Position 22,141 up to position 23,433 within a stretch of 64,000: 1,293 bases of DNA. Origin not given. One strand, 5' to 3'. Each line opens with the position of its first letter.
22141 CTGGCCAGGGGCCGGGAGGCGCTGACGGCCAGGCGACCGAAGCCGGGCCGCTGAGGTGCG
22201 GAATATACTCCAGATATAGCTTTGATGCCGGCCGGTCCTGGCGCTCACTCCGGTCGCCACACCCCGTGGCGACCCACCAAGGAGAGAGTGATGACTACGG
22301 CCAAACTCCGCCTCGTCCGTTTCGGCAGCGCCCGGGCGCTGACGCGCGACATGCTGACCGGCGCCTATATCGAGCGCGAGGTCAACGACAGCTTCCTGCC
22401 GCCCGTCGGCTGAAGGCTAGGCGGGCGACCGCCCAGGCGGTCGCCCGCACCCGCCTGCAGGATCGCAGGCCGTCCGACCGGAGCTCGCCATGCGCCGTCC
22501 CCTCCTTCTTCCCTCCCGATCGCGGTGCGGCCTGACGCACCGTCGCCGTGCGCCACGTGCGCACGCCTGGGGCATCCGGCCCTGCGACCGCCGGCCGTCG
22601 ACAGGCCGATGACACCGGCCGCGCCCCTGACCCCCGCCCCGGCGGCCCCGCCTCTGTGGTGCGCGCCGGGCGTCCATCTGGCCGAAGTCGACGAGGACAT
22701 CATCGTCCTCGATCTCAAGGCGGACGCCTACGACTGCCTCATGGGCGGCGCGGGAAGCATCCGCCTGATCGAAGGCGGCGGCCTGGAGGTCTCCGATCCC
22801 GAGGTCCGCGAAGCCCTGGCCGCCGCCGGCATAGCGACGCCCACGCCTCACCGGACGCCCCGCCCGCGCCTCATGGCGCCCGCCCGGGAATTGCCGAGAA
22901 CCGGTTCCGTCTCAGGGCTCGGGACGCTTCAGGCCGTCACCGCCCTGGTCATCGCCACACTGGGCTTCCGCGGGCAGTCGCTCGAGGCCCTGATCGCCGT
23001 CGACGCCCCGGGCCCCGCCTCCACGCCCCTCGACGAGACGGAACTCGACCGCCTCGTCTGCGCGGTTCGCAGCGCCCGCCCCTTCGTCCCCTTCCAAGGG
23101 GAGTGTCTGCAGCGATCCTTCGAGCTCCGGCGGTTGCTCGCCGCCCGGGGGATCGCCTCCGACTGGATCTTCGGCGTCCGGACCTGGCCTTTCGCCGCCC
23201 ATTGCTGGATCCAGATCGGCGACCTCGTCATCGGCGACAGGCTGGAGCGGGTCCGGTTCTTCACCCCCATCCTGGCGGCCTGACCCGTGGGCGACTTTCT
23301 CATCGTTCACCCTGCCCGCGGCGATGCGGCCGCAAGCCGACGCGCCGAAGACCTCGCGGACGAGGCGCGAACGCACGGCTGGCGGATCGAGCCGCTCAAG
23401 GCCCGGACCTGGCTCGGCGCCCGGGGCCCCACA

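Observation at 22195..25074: Minimal lasso-peptide biosynthetic cluster (A-B-C only) next to the conjugation genes of an ICE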

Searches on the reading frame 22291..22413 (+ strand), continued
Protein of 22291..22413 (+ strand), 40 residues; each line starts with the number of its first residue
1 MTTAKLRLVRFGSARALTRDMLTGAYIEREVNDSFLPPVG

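Call 86: search_protein_families(library=ncbifam, proteins=[L005:12678-15146:-, L020:12650-15115:-, L005:15156-18095:-], max_evalue=0.001)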
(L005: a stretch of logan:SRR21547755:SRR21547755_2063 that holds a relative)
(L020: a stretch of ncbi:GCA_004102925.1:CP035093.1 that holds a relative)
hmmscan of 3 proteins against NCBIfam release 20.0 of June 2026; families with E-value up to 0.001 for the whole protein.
L005:12678-15146:- (822 aa): 3 families
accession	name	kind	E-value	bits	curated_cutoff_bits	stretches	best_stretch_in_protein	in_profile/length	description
NF033523.0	lasso_peptidase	equivalog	1.2e-13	50.7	400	1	511-802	350-634/638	Atxe2 family lasso peptide isopeptidase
NF053518.1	DipepPtdsDpp5Prph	equivalog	1.5e-05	23.8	900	1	631-801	493-650/655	dipeptidyl-peptidase Dpp5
NF058649.1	GTSAG_HSLs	subfamily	0.00095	18.6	380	0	642-790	154-294/312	GTSAG motif subfamily hormone-sensitive lipase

L020:12650-15115:- (821 aa): 2 families
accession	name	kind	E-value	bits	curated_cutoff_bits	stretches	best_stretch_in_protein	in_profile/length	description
NF053518.1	DipepPtdsDpp5Prph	equivalog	1.5e-08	33.7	900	1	635-803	497-653/655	dipeptidyl-peptidase Dpp5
NF033523.0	lasso_peptidase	equivalog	4.1e-07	29.1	400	1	627-802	474-635/638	Atxe2 family lasso peptide isopeptidase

L005:15156-18095:- (979 aa): 20 families
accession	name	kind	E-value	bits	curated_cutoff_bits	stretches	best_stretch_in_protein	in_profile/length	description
TIGR01785.1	TonB-hemin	subfamily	1e-22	80.4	316.85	2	604-945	357-651/677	TonB-dependent heme/hemoglobin receptor family protein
NF010010.0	PRK13483.1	equivalog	1.5e-19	69.5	927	2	102-268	20-176/660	ligand-gated channel protein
TIGR01779.1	TonB-B12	equivalog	3.5e-19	68.8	599.7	1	103-308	18-206/614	TonB-dependent vitamin B12 receptor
NF010038.0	PRK13513.1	equivalog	7.5e-17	61.1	942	2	106-267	26-177/659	ligand-gated channel protein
TIGR01782.1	TonB-Xanth-Caul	subfamily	1e-16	60.4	310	2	660-947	587-838/868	TonB-dependent receptor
TIGR01786.1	TonB-hemlactrns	subfamily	1.8e-16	59.6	323.75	1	657-945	437-683/719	TonB-dependent hemoglobin/transferrin/lactoferrin family receptor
NF007926.1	PRK10641.1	equivalog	9e-16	57.5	836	1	102-267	13-166/617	TonB-dependent vitamin B12 receptor BtuB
NF007478.2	PRK10064.1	equivalog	1.1e-15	57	745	2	185-256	86-159/663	catecholate siderophore receptor CirA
NF041676.1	FecA_OM_dicitr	equivalog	9.6e-14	50.3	1100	1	14-257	14-251/773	TonB-dependent Fe(3+) dicitrate receptor FecA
NF010011.0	PRK13484.1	equivalog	1.2e-13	50.3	1197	2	186-255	86-159/682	IreA family TonB-dependent siderophore receptor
NF010048.1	PRK13524.1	subfamily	2.6e-13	49.3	493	1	167-258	81-179/744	FepA family TonB-dependent siderophore receptor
NF050067.1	TonBEntbctnRecCfrA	equivalog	9e-13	47.4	1200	1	98-266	9-169/698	TonB-dependent ferric enterobactin receptor CfrA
NF010051.0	PRK13528.1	subfamily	2.6e-12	45.8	583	1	168-262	78-179/727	FepA family TonB-dependent siderophore receptor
NF010012.0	PRK13486.1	equivalog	3.2e-11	42.3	924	1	185-261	83-164/696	TonB-dependent receptor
NF053590.1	TonB_dep_TOL0244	equivalog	5.1e-10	38.6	645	1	199-293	84-175/604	TOL_0244 family TonB-dependent receptor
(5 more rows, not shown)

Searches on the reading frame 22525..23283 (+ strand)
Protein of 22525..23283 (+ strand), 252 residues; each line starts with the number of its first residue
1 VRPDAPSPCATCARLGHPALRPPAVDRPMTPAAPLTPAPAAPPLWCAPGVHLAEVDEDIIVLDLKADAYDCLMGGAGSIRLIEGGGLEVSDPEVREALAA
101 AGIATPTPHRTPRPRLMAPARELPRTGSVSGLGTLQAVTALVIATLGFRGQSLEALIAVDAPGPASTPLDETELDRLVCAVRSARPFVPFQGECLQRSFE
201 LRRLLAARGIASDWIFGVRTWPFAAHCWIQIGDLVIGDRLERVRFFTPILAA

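Call 3: search_protein_families(library=pfam, proteins=[window:22525-23283:+], max_evalue=0.01)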
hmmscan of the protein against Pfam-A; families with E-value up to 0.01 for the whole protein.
window:22525-23283:+ (252 aa): 1 family
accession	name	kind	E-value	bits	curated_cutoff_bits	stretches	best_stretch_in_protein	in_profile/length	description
PF13471.12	Transglut_core3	-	9.6e-24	84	26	1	148-250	12-116/117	Transglutaminase-like superfamily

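Call 4: search_protein_families(library=ncbifam, proteins=[window:22525-23283:+], max_evalue=0.01)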
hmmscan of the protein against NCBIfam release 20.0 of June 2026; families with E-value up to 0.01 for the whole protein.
window:22525-23283:+ (252 aa): 1 family
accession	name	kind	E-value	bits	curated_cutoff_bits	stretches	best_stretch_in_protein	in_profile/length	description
NF033537.1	lasso_biosyn_B2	equivalog_domain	1e-20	74.4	33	1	140-251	18-131/132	lasso peptide biosynthesis B2 protein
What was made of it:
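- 22609..23283 (+): B protein (224 aa): a conserved N-terminal beta-rich domain (about residues 15-75, possibly an RRE) fused to a B2 transglutaminase-like cysteine protease. PF13471 9.6e-24 and NF033537 1e-20 (calls 3, 4).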

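Call 54: search_solved_structures(query=window:22609-23283:+, max_evalue=10, show_alignments=2)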
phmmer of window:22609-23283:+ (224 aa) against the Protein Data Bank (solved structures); distinct sequences matched with E-value up to 10: 5.
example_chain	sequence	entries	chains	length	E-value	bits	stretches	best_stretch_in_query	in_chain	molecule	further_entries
9wg7_12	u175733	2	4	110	0.23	14.6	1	66-103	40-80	ApcG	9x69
5v93_i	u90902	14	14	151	0.62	13.2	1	45-97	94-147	30S ribosomal protein S9 | Small ribosomal subunit protein uS9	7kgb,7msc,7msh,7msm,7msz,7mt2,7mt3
5fa8_A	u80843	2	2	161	0.8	12.8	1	14-72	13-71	Ribosomal protein L11 methyltransferase, putative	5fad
6dzi_4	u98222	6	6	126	1.1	12.4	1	44-97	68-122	30S ribosomal protein S9 | Small ribosomal subunit protein uS9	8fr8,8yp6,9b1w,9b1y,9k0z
4opw_A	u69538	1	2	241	1.7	11.7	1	30-79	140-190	Uncharacterized protein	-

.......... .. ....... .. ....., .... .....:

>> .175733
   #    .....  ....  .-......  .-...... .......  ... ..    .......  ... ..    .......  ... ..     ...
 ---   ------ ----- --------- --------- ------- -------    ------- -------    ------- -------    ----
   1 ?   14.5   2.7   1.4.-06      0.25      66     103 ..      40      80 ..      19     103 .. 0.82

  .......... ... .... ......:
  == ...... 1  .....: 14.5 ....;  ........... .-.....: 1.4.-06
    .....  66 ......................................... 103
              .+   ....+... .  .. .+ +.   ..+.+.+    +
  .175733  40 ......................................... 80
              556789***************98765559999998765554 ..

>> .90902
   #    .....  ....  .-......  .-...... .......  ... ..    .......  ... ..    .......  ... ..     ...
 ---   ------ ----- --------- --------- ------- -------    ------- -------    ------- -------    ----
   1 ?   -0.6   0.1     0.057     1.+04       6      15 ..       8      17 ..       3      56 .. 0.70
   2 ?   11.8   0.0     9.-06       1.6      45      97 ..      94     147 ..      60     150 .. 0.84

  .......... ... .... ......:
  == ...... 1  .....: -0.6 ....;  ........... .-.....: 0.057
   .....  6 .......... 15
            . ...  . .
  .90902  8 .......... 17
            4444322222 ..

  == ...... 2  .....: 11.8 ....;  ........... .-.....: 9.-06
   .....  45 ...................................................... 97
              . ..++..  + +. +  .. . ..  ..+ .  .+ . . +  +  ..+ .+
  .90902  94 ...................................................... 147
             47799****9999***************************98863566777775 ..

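Call 56: find_homologous_proteins(query=window:22609-23283:+, max_evalue=0.00001)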
Query window:22609-23283:+ (224 aa): 195 proteins with E <= 0.00001 among 6888 candidates; the best 120 are listed.
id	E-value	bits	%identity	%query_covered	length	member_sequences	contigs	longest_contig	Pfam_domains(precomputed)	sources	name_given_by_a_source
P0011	1.3e-142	491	100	100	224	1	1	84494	PF13471.13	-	-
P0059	2.8e-123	428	89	93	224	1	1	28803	PF13471.13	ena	-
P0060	7.9e-122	423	88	100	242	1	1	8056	PF13471.13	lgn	-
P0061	1.2e-72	263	60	93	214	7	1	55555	PF13471.13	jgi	-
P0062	1.2e-71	259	60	95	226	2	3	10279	PF13471.13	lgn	-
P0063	1.1e-70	256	58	92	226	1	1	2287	PF13471.13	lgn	-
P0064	8.2e-70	253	59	95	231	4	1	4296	PF13471.13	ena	-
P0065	1.7e-69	252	58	93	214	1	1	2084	PF13471.13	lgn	-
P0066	8.0e-68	247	56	93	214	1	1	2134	PF13471.13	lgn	-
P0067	3.2e-66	242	54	93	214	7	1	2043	PF13471.13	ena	-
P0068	7.1e-66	240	60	95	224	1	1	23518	PF13471.13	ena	-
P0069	1.4e-63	233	52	95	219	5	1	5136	PF13471.13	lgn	-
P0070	3.4e-63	232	55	93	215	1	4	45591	PF13471.13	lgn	-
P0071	4.2e-62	228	53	94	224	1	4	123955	PF13471.13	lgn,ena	-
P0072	8.4e-62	227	52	92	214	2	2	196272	PF13471.13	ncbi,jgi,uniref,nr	ncbi:MAG: lasso peptide biosynthesis B2 protein [Brevundimonas sp.]|jgi:hypothetical protein|uniref:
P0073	6.3e-61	224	51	100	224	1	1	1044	PF13471.13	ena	-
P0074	7.4e-61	224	53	93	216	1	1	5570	PF13471.13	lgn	-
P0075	1.5e-60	223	52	93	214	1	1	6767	PF13471.13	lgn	-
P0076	1.6e-60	223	51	94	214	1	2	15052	PF13471.13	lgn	-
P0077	3.7e-60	222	52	93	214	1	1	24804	PF13471.13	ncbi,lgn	ncbi:lasso peptide biosynthesis B2 protein [soil metagenome]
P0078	6.3e-60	221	51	94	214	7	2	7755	PF13471.13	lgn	-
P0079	2.3e-59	219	52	92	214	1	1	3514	PF13471.13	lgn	-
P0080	2.5e-59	219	51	92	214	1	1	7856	PF13471.13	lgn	-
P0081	1.2e-58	217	54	93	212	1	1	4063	PF13471.13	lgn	-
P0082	1.9e-58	216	50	92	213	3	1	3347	PF13471.13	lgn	-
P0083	1.9e-58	216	51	93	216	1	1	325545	PF13471.13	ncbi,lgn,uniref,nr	ncbi:hypothetical protein HNP32_002815 [Brevundimonas bullata]|uniref:Microcin J25-processing protei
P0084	2.2e-58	216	52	93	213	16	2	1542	PF13471.13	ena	-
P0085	3.3e-58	215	52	92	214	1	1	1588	PF13471.13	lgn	-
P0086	5.0e-58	215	52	94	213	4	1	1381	PF13471.13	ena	-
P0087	5.8e-58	215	52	93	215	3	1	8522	PF13471.13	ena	-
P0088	1.6e-57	213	50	93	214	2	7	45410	PF13471.13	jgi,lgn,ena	jgi:hypothetical protein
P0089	1.9e-57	213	52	93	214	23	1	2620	PF13471.13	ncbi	-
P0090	3.6e-57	212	53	93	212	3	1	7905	PF13471.13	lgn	-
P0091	3.9e-57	212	49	93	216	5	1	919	PF13471.13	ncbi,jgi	jgi:hypothetical protein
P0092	1.4e-56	210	48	93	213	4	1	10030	PF13471.13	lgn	-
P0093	1.4e-56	210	51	91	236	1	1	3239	PF13471.13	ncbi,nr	ncbi:MAG: lasso peptide biosynthesis B2 protein [Brevundimonas sp.]|nr:MAG: lasso peptide biosynthes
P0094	1.7e-56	210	48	92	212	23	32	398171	PF13471.13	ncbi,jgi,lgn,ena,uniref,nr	ncbi:lasso peptide biosynthesis B2 protein [Brevundimonas sp. KM4]|uniref:lasso peptide biosynthesis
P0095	2.4e-56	209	51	93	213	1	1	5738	PF13471.13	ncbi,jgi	-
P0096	2.5e-56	209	52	93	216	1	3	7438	PF13471.13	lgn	-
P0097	1.1e-55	207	50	93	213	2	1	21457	PF13471.13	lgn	-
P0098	1.4e-55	207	51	92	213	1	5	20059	PF13471.13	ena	-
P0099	2.9e-55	206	50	92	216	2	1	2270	PF13471.13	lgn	-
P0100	2.9e-55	206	48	92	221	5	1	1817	PF13471.13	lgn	-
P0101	3.3e-55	206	51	93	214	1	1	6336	PF13471.13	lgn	-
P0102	4.1e-55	205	51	94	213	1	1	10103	PF13471.13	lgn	-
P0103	4.2e-55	205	49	93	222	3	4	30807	PF13471.13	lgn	-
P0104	5.2e-55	205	47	97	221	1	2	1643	PF13471.13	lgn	-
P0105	5.5e-55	205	49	93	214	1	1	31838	PF13471.13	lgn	-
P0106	5.9e-55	205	52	92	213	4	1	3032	PF13471.13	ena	-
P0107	1.3e-54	204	50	92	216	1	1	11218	PF13471.13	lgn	-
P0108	1.4e-54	204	50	93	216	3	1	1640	PF13471.13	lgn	-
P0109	1.5e-54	203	49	92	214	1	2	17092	PF13471.13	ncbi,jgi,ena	ncbi:MAG: lasso peptide biosynthesis B2 protein [Brevundimonas sp.]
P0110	1.5e-54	203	50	94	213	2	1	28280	PF13471.13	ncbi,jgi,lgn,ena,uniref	ncbi:lasso peptide biosynthesis B2 protein [Brevundimonas sp.]|uniref:lasso peptide biosynthesis B2 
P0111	3.3e-54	202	53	92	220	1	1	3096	PF13471.13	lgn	-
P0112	8.3e-54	201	47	97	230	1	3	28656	PF13471.13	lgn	-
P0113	9.8e-54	201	50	92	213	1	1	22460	PF13471.13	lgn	-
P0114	1.0e-53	201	49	94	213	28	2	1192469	PF13471.13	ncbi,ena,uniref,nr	ncbi:lasso peptide biosynthesis B2 protein [Brevundimonas diminuta]|uniref:lasso peptide biosynthesi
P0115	1.1e-53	201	49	92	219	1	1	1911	PF13471.13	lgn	-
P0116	1.4e-53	200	47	92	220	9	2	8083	PF13471.13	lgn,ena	-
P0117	1.4e-53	200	49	94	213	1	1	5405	PF13471.13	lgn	-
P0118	1.4e-53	200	49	93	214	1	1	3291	PF13471.13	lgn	-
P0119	1.5e-53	200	50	93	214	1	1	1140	PF13471.13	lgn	-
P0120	1.8e-53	200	47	92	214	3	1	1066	PF13471.13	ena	-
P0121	1.8e-53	200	50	93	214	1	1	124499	PF13471.13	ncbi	ncbi:MAG: lasso peptide biosynthesis B2 protein [Brevundimonas sp.]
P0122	2.1e-53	200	49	92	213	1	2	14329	PF13471.13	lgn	-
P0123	2.2e-53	200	50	93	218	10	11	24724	PF13471.13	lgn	-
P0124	2.9e-53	199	49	95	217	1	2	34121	PF13471.13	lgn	-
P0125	3.1e-53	199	51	93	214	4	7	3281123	PF13471.13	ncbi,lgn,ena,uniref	ncbi:hypothetical protein ABIB58_001519 [Brevundimonas sp. UYEF29]|uniref:lasso peptide biosynthesis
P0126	5.6e-53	198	47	93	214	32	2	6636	PF13471.13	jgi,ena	-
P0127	6.2e-53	198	49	93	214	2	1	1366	PF13471.13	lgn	-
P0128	8.5e-53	198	46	93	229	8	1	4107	PF13471.13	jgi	-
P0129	1.0e-52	197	47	93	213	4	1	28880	PF13471.13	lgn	-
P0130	1.3e-52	197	47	93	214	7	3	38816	PF13471.13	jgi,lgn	jgi:hypothetical protein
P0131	1.4e-52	197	48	95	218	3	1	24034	PF13471.13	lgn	-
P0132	1.4e-52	197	46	93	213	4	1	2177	PF13471.13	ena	-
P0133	2.0e-52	196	50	93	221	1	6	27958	PF13471.13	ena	-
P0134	2.1e-52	196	50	93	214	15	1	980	PF13471.13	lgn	-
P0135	2.3e-52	196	47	95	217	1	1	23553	PF13471.13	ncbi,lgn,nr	ncbi:MAG: lasso peptide biosynthesis B2 protein [Brevundimonas sp.]|nr:lasso peptide biosynthesis B2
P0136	3.0e-52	196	48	93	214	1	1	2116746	PF13471.13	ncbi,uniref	ncbi:lasso peptide biosynthesis B2 protein [Brevundimonas sp. NPDC092305]|uniref:lasso peptide biosy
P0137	3.4e-52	196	47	93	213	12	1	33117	PF13471.13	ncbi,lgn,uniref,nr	ncbi:MAG: lasso peptide biosynthesis B2 protein [Brevundimonas sp.]|uniref:lasso peptide biosynthesi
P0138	3.5e-52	196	49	93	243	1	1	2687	PF13471.13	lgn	-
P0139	4.1e-52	195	50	92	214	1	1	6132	PF13471.13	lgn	-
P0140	4.9e-52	195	47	100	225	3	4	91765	PF13471.13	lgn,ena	-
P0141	6.8e-52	195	45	93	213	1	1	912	PF13471.13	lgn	-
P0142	1.0e-51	194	50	93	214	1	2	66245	PF13471.13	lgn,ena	-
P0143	1.7e-51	193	45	94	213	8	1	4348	PF13471.13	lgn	-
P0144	1.8e-51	193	48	92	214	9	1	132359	PF13471.13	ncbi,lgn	-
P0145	3.7e-51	192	49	93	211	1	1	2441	PF13471.13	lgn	-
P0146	4.3e-51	192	47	92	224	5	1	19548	PF13471.13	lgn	-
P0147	4.4e-51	192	46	92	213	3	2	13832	PF13471.13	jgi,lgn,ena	-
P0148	1.5e-50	190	50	93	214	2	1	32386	PF13471.13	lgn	-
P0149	2.0e-50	190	47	100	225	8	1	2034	PF13471.13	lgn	-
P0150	2.7e-50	189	46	93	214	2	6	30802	PF13471.13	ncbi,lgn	-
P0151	2.8e-50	189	48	92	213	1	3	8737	PF13471.13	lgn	-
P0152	2.9e-50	189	48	92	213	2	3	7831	PF13471.13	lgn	-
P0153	3.2e-50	189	49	93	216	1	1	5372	PF13471.13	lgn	-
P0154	3.3e-50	189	45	93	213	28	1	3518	PF13471.13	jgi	-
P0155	3.5e-50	189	50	92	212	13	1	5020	PF13471.13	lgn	-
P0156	4.6e-50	189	50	96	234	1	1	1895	PF13471.13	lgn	-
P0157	6.7e-50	188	46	92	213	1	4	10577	PF13471.13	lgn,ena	-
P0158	7.7e-50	188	49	92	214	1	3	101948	PF13471.13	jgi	jgi:hypothetical protein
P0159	8.0e-50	188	48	96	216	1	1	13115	PF13471.13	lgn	-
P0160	2.6e-49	186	46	92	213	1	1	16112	PF13471.13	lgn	-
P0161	3.5e-49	186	48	95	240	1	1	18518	PF13471.13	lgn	-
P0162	3.8e-49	186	48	93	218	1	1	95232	PF13471.13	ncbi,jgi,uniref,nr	ncbi:lasso peptide biosynthesis B2 protein [Brevundimonas sp.]|uniref:lasso peptide biosynthesis B2 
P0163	5.2e-49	185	46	100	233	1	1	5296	PF13471.13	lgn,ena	-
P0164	5.4e-49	185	47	93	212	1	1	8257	PF13471.13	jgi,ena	-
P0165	8.8e-49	185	48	92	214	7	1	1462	PF13471.13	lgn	-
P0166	1.0e-48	184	45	92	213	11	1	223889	PF13471.13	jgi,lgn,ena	-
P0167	3.0e-48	183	42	95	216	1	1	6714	PF13471.13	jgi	jgi:hypothetical protein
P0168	9.0e-48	181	46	93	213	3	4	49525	PF13471.13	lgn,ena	-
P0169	3.4e-47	179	45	92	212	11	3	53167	PF13471.13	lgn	-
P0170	2.7e-46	176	47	92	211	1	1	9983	PF13471.13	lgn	-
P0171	3.1e-46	176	44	90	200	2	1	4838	PF13471.13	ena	-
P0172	3.6e-46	176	47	95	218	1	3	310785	PF13471.13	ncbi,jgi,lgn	jgi:hypothetical protein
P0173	4.1e-46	176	42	93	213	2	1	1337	PF13471.13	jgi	-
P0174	4.0e-45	173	43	92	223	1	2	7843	PF13471.13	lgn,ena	-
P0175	4.0e-45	173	43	96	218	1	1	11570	PF13471.13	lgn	-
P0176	8.1e-45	172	46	93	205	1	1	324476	PF13471.13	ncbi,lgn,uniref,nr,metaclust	ncbi:lasso peptide biosynthesis B2 protein [Brevundimonas bacteroides]|uniref:lasso peptide biosynth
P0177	1.8e-44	170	44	95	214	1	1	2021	PF13471.13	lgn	-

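Call 59: find_encoding_contigs(protein=P0060, flank=10000, max_places=3)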
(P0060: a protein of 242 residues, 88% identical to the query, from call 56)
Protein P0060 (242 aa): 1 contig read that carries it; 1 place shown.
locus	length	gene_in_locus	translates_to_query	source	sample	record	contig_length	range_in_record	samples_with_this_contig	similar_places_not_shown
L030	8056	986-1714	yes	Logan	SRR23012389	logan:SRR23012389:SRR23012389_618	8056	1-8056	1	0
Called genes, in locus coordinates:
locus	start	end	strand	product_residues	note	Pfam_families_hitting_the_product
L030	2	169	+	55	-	?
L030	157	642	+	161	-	PF13560:HTH_31, PF01381:HTH_3 (weak)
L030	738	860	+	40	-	-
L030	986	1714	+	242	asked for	PF13471:Transglut_core3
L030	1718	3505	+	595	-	PF00733:Asn_synthase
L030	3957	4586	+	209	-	-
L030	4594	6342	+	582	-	PF00089:Trypsin (faint), PF13365:Trypsin_2 (weak), PF08238:Sel1 (weak)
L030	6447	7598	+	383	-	PF08448:PAS_4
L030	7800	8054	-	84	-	?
